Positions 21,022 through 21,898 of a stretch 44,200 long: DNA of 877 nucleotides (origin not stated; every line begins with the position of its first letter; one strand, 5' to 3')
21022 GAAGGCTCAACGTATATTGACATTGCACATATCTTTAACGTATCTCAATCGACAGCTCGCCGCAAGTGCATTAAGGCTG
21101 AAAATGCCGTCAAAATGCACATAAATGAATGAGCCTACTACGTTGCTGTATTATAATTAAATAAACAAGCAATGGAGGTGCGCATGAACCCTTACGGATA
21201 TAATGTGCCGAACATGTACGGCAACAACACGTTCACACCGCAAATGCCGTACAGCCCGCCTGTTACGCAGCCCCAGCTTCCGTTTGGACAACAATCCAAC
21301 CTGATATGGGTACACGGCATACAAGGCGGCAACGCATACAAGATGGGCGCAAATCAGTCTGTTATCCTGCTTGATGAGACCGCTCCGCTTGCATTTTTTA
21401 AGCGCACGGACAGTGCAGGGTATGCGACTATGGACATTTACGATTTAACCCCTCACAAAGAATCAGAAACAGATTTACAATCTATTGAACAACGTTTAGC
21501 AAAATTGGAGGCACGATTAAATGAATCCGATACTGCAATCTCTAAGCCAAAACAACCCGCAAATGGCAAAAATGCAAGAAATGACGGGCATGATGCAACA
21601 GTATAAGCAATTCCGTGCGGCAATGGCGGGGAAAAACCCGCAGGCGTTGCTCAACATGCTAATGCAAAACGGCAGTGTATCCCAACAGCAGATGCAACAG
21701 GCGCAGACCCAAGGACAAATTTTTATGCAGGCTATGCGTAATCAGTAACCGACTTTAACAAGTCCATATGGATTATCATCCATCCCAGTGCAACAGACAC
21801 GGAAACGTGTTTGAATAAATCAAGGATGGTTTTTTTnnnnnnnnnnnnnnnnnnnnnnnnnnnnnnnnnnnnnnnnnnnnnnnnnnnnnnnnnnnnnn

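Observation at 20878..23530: Terminator-insulated six-gene accessory module between the lysis and early genes, with a spore-coat or surface-fibre flavour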

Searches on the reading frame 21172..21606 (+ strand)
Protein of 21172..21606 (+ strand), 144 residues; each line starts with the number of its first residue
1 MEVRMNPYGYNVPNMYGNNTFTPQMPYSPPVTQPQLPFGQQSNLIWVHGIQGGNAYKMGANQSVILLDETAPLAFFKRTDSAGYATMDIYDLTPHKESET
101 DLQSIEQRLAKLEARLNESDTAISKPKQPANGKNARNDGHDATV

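Call 4: search_protein_families(library=pfam, proteins=[window:21172-21606:+], max_evalue=1)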
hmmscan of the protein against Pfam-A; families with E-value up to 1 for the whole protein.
window:21172-21606:+ (144 aa): 5 families
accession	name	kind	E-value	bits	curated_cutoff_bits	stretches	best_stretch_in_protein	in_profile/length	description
PF11471.13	Sugarporin_N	-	4.4e-05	24.1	25.7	1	104-119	1-16/31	Maltoporin periplasmic N-terminal extension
PF23991.1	DUF7310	-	0.048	14.6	40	1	89-122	19-52/83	Coiled-coil region of unknown function (DUF7310)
PF16326.10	ABC_tran_CTD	-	0.052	14.2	32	1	101-127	9-35/69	ABC transporter C-terminal domain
PF02507.20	PSI_PsaF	-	0.12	12.7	27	1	81-130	13-61/172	Photosystem I reaction centre subunit III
PF24583.1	DUF7610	-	0.14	12.9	27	1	95-120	50-76/79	Domain of unknown function (DUF7610)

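Call 5: search_protein_families(library=phrogs, proteins=[window:21172-21606:+], max_evalue=0.1)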
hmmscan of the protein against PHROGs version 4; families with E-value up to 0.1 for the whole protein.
window:21172-21606:+ (144 aa): 2 families
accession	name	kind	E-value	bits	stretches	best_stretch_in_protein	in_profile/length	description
phrog_21718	-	unknown function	8.1e-12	46.4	1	21-129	32-150/159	-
phrog_24280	-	tail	0.053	14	1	80-118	112-150/169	tail fiber adhesin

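Call 8: search_protein_families(library=ncbifam, proteins=[window:21172-21606:+], max_evalue=1)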
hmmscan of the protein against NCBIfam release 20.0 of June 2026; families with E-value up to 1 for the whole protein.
window:21172-21606:+ (144 aa): 0 families

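Call 33: search_solved_structures(query=A4, max_evalue=10, show_alignments=3)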
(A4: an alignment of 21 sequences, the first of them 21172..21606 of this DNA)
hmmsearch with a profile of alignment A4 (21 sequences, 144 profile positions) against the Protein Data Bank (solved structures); distinct sequences matched with E-value up to 10: 31.
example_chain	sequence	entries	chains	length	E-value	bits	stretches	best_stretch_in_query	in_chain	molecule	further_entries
7jh6_A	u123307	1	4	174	0.12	15.4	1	31-128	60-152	Two-domain di-Zn(II) and porphyrin-binding protein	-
3lt6_A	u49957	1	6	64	0.23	14.5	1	84-123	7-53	Adhesin yadA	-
3lt7_A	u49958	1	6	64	0.26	14.4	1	84-123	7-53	Adhesin yadA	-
1kfm_A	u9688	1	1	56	0.39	13.8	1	101-139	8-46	MAJOR OUTER MEMBRANE LIPOPROTEIN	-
8egr_M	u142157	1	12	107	0.41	13.7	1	94-135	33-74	gp20, portal-proximal core protein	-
9tlt_A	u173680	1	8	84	0.43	13.6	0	91-129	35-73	Sc-apCC-2-KLHL20-4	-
8tlp_A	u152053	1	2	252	0.48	13.5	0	87-119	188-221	D_3_633_8x, no peptide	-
8tm9_A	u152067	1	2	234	0.6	13.2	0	87-119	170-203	D_3_633_8x peptide bound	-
3vop_A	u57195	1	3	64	0.99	12.5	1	100-137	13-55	Protein A27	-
1wpa_A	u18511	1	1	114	1.3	12.1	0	100-126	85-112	Occludin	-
3g7c_A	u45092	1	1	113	1.6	11.8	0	101-126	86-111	Occludin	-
9tls_A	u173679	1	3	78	1.6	11.8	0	103-129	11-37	Sc-apCC-2-KLHL20-3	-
3cvf_A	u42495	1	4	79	1.6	11.8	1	98-137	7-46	Homer protein homolog 3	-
9bk6_A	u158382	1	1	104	1.9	11.5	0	90-131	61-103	B10_CYTX binder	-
9tlv_A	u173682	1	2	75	2.2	11.3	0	104-134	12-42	Sc-apCC-2-MCL-1-3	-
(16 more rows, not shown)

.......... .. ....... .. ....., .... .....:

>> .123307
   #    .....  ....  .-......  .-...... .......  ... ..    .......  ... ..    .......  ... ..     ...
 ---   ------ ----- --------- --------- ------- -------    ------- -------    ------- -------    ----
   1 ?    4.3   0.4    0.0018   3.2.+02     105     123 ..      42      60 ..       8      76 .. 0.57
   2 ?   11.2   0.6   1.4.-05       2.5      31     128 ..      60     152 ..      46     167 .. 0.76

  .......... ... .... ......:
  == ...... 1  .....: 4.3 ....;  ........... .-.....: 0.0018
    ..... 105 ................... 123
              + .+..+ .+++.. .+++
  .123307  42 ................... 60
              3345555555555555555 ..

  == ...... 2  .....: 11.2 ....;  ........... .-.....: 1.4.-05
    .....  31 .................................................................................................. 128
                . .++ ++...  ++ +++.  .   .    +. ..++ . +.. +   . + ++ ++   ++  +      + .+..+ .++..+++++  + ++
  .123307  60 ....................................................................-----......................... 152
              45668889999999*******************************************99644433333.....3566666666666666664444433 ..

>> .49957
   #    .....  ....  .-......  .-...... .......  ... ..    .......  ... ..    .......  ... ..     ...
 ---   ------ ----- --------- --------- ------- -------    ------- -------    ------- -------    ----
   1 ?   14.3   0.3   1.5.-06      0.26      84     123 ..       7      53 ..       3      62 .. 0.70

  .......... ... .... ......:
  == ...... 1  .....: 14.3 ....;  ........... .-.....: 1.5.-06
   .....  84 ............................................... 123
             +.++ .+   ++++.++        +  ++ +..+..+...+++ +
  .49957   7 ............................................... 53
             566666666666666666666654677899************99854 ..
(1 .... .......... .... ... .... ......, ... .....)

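Call 34: search_protein_families(library=pfam, alignment_id=A4, max_evalue=1)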
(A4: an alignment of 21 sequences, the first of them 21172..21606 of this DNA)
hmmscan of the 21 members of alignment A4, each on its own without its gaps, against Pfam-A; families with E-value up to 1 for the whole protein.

A. member 1, window:21172-21606:+ (144 aa): 5 families
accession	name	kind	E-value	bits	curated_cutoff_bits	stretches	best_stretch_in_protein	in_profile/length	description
PF11471.13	Sugarporin_N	-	4.4e-05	24.1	25.7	1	104-119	1-16/31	Maltoporin periplasmic N-terminal extension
PF23991.1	DUF7310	-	0.048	14.6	40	1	89-122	19-52/83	Coiled-coil region of unknown function (DUF7310)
PF16326.10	ABC_tran_CTD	-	0.052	14.2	32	1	101-127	9-35/69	ABC transporter C-terminal domain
PF02507.20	PSI_PsaF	-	0.12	12.7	27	1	81-130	13-61/172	Photosystem I reaction centre subunit III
PF24583.1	DUF7610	-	0.14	12.9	27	1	95-120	50-76/79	Domain of unknown function (DUF7610)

B. families by the number of members that match (of 21 scanned): 11 families
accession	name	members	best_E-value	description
PF11471.13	Sugarporin_N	1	4.4e-05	Maltoporin periplasmic N-terminal extension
PF18504.6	Csm1_N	1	0.0058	Csm1 N-terminal domain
PF23991.1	DUF7310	1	0.048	Coiled-coil region of unknown function (DUF7310)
PF16326.10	ABC_tran_CTD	1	0.052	ABC transporter C-terminal domain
PF11974.14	bMG3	1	0.09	Bacterial alpha-2-macroglobulin MG3 domain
PF16331.10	TolA_bind_tri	1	0.1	TolA binding protein trimerisation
PF02507.20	PSI_PsaF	1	0.12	Photosystem I reaction centre subunit III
PF24464.1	Ig_F54D1_6_2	1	0.12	F54D1.6, Ig-like domain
PF24583.1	DUF7610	1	0.14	Domain of unknown function (DUF7610)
PF05659.16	RPW8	1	0.16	Arabidopsis broad-spectrum mildew resistance protein RPW8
PF06825.17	HSBP1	1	0.21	Heat shock factor binding protein 1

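Call 43: search_protein_families(library=padloc, proteins=[window:21172-21606:+], max_evalue=0.1)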
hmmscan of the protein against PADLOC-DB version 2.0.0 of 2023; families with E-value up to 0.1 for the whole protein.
window:21172-21606:+ (144 aa): 0 families

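Call 78: search_protein_representatives(protein=window:21184-21606:+)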
Query: 140 residues. Proteins with E-value up to 0.001 (for the whole library): 870; up to 1e-10: 105; up to 1e-30: 1. The best 150 are listed.
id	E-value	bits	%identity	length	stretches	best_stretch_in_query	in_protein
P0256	1.4e-84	297.6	95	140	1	1-139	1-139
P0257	2.6e-22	95.9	44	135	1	6-133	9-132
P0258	2.2e-20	89.7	44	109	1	33-131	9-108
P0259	4.0e-19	85.6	46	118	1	25-127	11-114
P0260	3.5e-18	82.5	46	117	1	24-123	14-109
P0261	3.8e-18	82.4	45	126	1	7-131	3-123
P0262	4.4e-18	82.2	39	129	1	10-124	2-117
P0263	3.7e-17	79.2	46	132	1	1-117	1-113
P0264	6.1e-17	78.5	41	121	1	21-116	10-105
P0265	7.5e-17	78.2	42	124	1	17-123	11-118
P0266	2.5e-16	76.5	42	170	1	1-133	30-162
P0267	8.0e-16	74.9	42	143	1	21-133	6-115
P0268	9.4e-16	74.7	41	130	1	26-134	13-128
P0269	1.1e-15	74.5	39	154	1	10-135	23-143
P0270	2.4e-15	73.4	41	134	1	9-126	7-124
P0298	2.6e-13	66.8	32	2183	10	31-74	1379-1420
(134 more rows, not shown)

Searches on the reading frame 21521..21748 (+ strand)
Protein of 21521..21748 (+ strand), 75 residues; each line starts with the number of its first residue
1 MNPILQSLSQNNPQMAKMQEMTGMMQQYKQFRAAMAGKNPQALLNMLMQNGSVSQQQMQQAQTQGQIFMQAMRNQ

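Call 4: search_protein_families(library=pfam, proteins=[window:21521-21748:+], max_evalue=1)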
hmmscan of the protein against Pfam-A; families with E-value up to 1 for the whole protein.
window:21521-21748:+ (75 aa): 2 families
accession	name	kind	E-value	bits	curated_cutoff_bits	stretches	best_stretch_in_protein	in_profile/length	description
PF11691.13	DUF3288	-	0.045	14.2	25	1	4-61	13-67/89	Protein of unknown function (DUF3288)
PF09280.16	XPC-binding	-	0.095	12.8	26.4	1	2-18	25-41/57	XPC-binding domain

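Call 5: search_protein_families(library=phrogs, proteins=[window:21521-21748:+], max_evalue=0.1)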
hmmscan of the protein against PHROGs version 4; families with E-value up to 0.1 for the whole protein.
window:21521-21748:+ (75 aa): 1 family
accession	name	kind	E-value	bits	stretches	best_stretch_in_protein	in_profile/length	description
phrog_22984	-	unknown function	8.2e-10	40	1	1-71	2-64/74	-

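Call 8: search_protein_families(library=ncbifam, proteins=[window:21521-21748:+], max_evalue=1)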
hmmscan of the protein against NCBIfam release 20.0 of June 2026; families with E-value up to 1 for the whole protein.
window:21521-21748:+ (75 aa): 1 family
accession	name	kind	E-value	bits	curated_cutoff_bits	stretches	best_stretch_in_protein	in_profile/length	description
TIGR00948.1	2a75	equivalog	0.038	13.7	213.65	1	10-62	79-131/177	L-lysine exporter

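Call 43: search_protein_families(library=padloc, proteins=[window:21521-21748:+], max_evalue=0.1)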
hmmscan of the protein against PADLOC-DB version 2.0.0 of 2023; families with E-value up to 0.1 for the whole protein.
window:21521-21748:+ (75 aa): 0 families

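Call 74: search_solved_structures(query=A5, max_evalue=10, show_alignments=4)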
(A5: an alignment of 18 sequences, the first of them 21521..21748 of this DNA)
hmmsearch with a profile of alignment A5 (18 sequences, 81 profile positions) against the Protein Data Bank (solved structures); distinct sequences matched with E-value up to 10: 18.
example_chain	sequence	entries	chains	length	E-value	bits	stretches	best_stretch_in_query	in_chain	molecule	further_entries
2xny_M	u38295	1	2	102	0.0019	21.8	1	25-72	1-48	M PROTEIN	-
2oto_A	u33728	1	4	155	0.0043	20.7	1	25-70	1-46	M protein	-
7enh_A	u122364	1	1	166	0.3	14.8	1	27-54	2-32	CRISPR-associated endonuclease Cas9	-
7bqq_A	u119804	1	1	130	0.31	14.7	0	36-65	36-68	Gogy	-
1o3x_A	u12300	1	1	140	0.6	13.8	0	3-42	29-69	ADP-ribosylation factor binding protein GGA1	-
1naf_A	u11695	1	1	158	0.61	13.8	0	3-43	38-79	ADP-ribosylation factor binding protein GGA1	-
1nwm_X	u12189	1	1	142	0.62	13.8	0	3-43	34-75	ADP-ribosylation factor binding protein GGA1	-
3fkd_A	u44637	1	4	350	0.72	13.6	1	30-67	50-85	L-threonine-O-3-phosphate decarboxylase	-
1oxz_A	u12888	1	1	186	1.2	12.9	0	3-44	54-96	ADP-ribosylation factor binding protein GGA1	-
2ajg_A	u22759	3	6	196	1.5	12.5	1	35-72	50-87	Leucyl-tRNA synthetase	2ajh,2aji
7w5z_B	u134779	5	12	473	1.6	12.4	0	54-78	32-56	Protein phosphatase 2C, putative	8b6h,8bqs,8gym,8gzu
2atz_A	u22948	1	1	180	1.8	12.3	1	31-67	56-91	H. pylori predicted coding region HP0184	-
7pvk_A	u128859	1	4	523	3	11.6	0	28-66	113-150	Response regulator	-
7pv7_D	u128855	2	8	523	3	11.6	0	28-66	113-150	Response regulator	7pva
2f4m_B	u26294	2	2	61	5.5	10.7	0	12-60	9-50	UV excision repair protein RAD23 homolog B | XP-C repair complementing complex 58 kDa protein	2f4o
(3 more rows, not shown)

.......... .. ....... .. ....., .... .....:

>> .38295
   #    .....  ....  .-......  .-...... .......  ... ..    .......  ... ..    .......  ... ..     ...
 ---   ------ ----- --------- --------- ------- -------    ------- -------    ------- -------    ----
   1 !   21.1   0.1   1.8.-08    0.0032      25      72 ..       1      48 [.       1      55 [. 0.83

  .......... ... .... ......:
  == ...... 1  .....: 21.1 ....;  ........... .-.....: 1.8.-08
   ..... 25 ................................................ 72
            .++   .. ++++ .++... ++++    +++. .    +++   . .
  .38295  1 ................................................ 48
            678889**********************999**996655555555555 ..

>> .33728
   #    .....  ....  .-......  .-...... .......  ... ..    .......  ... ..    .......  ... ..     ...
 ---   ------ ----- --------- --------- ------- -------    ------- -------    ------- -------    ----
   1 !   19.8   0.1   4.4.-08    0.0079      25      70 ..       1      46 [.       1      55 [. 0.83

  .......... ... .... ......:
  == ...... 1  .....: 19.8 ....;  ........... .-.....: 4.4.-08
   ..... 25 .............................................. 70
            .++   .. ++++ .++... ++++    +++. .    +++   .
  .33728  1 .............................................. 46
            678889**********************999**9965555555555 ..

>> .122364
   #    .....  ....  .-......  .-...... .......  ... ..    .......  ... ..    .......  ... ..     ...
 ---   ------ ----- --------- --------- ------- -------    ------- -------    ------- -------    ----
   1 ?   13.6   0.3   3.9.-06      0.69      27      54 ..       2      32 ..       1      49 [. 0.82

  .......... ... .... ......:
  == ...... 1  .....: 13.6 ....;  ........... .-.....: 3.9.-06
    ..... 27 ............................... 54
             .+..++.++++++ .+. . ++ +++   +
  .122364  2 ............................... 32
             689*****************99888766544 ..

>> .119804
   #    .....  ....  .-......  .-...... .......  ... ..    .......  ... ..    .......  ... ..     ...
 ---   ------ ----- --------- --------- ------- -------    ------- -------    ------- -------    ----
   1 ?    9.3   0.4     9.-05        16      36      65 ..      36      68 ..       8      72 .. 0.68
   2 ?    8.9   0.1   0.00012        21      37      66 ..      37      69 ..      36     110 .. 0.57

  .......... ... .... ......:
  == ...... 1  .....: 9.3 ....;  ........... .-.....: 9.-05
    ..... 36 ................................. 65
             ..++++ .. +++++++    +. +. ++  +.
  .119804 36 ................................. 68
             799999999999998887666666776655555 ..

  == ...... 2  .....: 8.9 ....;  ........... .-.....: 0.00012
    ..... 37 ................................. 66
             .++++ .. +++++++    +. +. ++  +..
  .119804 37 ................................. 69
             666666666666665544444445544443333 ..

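Call 75: search_protein_families(library=pfam, alignment_id=A5, max_evalue=1)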
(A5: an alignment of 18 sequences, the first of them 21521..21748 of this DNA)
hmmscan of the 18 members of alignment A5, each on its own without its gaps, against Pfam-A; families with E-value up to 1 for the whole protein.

A. member 1, window:21521-21748:+ (75 aa): 2 families
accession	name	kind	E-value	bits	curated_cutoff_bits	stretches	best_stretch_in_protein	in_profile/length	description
PF11691.13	DUF3288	-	0.045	14.2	25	1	4-61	13-67/89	Protein of unknown function (DUF3288)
PF09280.16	XPC-binding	-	0.095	12.8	26.4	1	2-18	25-41/57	XPC-binding domain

B. families by the number of members that match (of 18 scanned): 34 families (the first 25 are shown)
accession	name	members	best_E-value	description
PF09280.16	XPC-binding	5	0.0061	XPC-binding domain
PF02536.19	mTERF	3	0.015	mTERF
PF19753.4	DUF6240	2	0.027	Family of unknown function (DUF6240)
PF23195.1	UBQLN1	2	0.032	Ubiquilin-1-like domain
PF20109.4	Trans_reg_dom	1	0.0033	Proteobacterial transcriptional regulator-like domain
PF00063.27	Myosin_head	1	0.011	Myosin head (motor domain)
PF22226.1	Mre11_C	1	0.018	Mre11 C-terminal Rad50-binding domain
PF14069.11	SpoVIF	1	0.025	Stage VI sporulation protein F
PF03127.19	GAT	1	0.028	GAT domain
PF04760.21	IF2_N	1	0.037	Translation initiation factor IF-2, N-terminal region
PF11691.13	DUF3288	1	0.045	Protein of unknown function (DUF3288)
PF02978.25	SRP_SPB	1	0.045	Signal peptide binding domain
PF18535.6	Gal11_ABD1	1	0.05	Gal11 activator-binding domain (ABD1)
PF09447.15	Cnl2_NKP2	1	0.059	Cnl2/NKP2 family protein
PF09851.14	SHOCT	1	0.062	Short C-terminal domain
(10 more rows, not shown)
